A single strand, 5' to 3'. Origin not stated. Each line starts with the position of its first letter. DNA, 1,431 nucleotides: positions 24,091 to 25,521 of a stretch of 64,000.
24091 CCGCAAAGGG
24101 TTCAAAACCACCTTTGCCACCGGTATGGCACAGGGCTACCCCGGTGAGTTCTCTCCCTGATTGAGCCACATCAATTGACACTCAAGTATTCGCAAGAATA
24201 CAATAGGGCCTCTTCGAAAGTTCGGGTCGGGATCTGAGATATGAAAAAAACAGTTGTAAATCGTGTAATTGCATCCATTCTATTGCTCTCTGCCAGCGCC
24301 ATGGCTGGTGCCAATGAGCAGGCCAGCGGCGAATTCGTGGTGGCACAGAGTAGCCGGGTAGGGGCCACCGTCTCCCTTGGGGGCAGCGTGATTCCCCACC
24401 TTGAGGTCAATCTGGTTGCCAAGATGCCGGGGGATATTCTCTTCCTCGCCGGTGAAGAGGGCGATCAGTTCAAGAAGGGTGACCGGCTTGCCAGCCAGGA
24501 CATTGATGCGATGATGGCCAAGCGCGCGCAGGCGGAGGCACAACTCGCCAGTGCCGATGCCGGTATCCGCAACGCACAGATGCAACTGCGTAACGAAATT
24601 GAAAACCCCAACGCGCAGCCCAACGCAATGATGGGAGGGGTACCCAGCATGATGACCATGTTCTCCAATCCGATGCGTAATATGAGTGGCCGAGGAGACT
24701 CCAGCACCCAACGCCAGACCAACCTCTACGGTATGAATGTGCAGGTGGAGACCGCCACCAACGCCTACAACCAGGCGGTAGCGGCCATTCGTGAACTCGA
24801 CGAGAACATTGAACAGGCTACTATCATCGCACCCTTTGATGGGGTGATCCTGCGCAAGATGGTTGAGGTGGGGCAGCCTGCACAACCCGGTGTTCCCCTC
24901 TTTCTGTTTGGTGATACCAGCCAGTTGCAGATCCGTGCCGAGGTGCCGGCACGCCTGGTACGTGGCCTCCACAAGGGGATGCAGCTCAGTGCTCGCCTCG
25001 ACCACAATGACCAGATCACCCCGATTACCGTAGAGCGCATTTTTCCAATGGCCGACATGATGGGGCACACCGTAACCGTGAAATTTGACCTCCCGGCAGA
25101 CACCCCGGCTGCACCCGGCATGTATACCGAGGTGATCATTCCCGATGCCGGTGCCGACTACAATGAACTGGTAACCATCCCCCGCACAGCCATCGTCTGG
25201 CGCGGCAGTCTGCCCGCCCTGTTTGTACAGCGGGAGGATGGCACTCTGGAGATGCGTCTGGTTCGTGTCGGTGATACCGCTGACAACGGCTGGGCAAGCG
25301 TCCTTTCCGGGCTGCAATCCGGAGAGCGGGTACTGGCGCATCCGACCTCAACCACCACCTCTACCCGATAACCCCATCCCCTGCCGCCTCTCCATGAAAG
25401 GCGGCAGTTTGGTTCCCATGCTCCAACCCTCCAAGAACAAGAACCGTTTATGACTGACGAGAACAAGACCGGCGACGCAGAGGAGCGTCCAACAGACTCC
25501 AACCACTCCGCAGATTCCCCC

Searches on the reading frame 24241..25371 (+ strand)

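Call 26: search_protein_families(library=pfam, proteins=[window:24241-25371:+], max_evalue=0.00001)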
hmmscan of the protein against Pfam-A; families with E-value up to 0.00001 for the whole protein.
window:24241-25371:+ (376 aa): 2 families
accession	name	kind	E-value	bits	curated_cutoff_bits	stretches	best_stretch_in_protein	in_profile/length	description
PF13437.12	HlyD_3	-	9.6e-15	55.7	22.2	1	194-293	1-106/106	HlyD family secretion protein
PF16576.10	HlyD_D23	-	7.6e-12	45.4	30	1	171-286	87-203/214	Barrel-sandwich domain of CusB or HlyD membrane-fusion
